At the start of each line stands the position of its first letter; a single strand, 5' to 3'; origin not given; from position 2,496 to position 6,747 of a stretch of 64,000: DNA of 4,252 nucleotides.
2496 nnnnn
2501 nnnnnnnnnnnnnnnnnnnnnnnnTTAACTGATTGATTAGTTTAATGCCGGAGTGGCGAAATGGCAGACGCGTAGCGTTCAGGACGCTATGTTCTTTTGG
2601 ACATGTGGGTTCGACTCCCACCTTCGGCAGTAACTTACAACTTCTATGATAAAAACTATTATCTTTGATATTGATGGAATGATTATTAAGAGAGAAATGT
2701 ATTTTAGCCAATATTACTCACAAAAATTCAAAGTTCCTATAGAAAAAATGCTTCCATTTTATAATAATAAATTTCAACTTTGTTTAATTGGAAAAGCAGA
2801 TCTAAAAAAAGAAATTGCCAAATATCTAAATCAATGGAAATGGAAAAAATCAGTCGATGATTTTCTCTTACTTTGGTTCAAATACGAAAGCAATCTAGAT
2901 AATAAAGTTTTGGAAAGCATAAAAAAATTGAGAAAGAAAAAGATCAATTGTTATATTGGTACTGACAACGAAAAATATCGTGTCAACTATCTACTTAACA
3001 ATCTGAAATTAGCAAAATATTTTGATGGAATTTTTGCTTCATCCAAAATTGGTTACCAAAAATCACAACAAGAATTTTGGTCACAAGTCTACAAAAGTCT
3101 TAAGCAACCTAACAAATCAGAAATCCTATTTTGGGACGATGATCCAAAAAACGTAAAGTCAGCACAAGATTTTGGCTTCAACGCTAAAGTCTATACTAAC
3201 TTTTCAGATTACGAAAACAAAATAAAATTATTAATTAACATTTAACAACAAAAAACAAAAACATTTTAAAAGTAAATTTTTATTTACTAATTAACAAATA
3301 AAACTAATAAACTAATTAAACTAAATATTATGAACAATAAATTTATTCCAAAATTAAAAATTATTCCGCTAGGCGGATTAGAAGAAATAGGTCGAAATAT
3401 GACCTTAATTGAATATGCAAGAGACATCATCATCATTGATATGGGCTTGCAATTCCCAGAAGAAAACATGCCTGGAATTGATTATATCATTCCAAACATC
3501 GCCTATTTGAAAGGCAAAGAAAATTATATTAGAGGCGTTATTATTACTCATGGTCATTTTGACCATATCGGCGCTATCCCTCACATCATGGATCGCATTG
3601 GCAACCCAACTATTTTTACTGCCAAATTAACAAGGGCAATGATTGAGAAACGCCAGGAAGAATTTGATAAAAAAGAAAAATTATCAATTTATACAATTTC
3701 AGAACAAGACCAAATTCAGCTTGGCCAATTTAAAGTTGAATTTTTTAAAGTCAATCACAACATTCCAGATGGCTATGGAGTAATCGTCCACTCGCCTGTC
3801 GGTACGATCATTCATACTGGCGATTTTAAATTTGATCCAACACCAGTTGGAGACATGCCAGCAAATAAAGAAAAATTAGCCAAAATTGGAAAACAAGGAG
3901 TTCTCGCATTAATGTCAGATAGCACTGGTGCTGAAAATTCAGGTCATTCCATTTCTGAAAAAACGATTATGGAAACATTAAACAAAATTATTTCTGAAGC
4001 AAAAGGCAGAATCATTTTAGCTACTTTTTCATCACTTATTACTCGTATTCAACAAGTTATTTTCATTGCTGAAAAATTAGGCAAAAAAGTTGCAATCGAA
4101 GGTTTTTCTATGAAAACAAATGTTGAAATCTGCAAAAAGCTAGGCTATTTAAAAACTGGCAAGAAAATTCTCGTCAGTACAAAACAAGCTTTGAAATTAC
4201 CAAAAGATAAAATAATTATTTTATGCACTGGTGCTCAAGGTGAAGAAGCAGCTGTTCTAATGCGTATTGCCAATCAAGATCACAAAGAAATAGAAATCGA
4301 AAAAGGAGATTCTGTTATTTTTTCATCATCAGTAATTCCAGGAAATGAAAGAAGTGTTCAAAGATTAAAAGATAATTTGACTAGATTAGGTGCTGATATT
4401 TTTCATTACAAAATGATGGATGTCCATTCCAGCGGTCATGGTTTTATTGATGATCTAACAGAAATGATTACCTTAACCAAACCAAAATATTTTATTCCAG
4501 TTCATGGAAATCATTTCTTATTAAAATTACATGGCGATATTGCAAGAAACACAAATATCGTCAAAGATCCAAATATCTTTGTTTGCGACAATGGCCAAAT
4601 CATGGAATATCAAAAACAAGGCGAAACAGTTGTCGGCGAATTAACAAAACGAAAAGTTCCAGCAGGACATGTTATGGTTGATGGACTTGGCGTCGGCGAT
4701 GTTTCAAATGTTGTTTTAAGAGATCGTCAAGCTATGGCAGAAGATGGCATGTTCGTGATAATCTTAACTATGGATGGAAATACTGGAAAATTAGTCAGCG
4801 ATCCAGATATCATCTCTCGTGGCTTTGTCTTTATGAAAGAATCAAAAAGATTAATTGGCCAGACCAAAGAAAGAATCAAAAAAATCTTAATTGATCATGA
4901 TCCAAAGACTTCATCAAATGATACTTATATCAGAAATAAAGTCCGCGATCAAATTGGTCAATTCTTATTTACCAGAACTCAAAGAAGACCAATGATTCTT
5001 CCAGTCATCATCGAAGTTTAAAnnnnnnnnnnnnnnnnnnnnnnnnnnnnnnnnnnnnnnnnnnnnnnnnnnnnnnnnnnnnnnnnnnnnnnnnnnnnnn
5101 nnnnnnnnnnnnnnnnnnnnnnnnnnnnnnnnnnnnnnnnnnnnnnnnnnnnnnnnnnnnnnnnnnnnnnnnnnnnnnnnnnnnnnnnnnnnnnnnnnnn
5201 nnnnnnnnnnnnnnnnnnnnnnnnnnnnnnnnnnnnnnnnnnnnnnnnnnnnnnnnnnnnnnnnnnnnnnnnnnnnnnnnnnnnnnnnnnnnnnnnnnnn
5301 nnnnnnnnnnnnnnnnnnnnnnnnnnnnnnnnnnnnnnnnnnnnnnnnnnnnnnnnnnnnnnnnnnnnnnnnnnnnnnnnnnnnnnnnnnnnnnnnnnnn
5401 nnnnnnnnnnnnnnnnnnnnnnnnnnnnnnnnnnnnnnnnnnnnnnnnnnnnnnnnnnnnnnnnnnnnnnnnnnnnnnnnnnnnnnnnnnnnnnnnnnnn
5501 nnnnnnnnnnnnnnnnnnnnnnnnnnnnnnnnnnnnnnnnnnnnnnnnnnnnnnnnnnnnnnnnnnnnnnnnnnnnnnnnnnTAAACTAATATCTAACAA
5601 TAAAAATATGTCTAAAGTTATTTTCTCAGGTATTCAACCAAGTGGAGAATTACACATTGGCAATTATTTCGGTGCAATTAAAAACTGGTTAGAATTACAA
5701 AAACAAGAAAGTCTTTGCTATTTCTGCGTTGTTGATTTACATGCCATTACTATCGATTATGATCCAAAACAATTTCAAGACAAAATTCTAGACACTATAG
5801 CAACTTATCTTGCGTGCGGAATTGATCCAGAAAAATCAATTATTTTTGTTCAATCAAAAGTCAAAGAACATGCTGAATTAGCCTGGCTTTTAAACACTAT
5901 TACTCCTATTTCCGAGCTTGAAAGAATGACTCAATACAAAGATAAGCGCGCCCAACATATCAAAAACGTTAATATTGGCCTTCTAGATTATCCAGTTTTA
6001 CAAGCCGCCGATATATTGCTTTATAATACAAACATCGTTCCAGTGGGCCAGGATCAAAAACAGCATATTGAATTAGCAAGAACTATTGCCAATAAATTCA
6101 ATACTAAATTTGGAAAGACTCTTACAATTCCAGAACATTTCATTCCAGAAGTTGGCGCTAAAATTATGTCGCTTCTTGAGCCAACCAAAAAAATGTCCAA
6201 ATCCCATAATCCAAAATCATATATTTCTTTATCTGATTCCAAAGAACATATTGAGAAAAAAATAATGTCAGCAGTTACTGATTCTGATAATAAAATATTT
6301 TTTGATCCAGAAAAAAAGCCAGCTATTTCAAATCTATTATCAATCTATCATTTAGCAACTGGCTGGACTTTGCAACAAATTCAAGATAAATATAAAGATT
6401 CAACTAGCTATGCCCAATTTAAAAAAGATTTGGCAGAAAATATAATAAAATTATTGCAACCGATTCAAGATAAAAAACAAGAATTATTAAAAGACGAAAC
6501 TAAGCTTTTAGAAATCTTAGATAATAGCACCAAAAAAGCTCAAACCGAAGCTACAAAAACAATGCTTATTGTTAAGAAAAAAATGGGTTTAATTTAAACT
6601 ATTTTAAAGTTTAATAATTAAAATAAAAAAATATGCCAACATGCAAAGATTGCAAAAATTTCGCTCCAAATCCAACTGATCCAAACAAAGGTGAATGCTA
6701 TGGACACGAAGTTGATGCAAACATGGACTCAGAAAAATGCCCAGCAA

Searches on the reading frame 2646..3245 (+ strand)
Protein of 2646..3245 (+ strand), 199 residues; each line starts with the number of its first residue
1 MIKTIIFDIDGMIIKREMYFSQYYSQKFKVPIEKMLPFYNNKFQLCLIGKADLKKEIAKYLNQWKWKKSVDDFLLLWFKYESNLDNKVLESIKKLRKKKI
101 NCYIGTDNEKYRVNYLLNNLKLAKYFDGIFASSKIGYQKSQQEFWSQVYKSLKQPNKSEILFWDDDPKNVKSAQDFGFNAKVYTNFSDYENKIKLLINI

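Call 36: search_protein_families(library=pfam, proteins=[window:2646-3245:+], max_evalue=0.001)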
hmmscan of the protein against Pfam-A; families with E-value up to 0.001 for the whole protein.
window:2646-3245:+ (199 aa): 2 families
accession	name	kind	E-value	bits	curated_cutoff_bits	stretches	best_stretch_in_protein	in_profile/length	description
PF13419.12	HAD_2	-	4.6e-12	46.8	23.8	1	5-179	1-174/178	Haloacid dehalogenase-like hydrolase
PF00702.32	Hydrolase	-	4.3e-11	44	26.4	1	2-177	1-191/191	haloacid dehalogenase-like hydrolase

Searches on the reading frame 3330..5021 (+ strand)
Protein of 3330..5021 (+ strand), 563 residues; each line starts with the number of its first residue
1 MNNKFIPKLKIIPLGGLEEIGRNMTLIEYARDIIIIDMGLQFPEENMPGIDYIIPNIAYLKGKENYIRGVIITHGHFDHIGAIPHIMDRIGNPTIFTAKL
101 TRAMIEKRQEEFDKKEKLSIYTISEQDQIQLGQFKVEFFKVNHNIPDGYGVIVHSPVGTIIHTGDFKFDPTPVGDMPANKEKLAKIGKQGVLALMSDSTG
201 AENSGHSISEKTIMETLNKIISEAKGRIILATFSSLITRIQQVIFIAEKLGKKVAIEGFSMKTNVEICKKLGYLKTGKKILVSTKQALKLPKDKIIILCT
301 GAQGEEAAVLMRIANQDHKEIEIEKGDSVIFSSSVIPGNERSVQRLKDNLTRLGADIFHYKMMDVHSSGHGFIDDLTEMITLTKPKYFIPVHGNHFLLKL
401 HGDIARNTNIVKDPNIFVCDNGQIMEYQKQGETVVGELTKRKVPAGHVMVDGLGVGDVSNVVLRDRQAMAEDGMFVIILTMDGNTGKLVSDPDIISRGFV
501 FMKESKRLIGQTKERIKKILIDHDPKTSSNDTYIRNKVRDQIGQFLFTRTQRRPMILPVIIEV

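Call 36: search_protein_families(library=pfam, proteins=[window:3330-5021:+], max_evalue=0.001)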
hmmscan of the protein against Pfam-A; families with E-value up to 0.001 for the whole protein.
window:3330-5021:+ (563 aa): 5 families
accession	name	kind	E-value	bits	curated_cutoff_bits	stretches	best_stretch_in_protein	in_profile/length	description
PF22505.1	RNase_J_b_CASP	-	3.8e-44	149.9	27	1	225-350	1-126/126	Ribonuclease J, beta-CASP domain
PF17770.6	RNase_J_C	-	1.5e-32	113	23.8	1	462-563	1-102/102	Ribonuclease J C-terminal domain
PF00753.33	Lactamase_B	-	2.8e-13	50.7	22.7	1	21-169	5-153/196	Metallo-beta-lactamase superfamily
PF12706.13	Lactamase_B_2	-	3.5e-11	43.5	27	1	66-168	30-145/200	Beta-lactamase superfamily domain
PF07521.17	RMMBL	-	5.3e-06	26.8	21.6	1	365-394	11-41/63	Zn-dependent metallo-hydrolase RNA specificity domain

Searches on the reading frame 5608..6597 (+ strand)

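Call 36: search_protein_families(library=pfam, proteins=[window:5608-6597:+], max_evalue=0.001)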
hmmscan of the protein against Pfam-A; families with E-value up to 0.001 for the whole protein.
window:5608-6597:+ (329 aa): 1 family
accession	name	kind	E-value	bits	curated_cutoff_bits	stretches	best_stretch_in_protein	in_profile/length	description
PF00579.31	tRNA-synt_1b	-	1.1e-82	278.1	21.1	1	5-284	8-292/292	tRNA synthetases class I (W and Y)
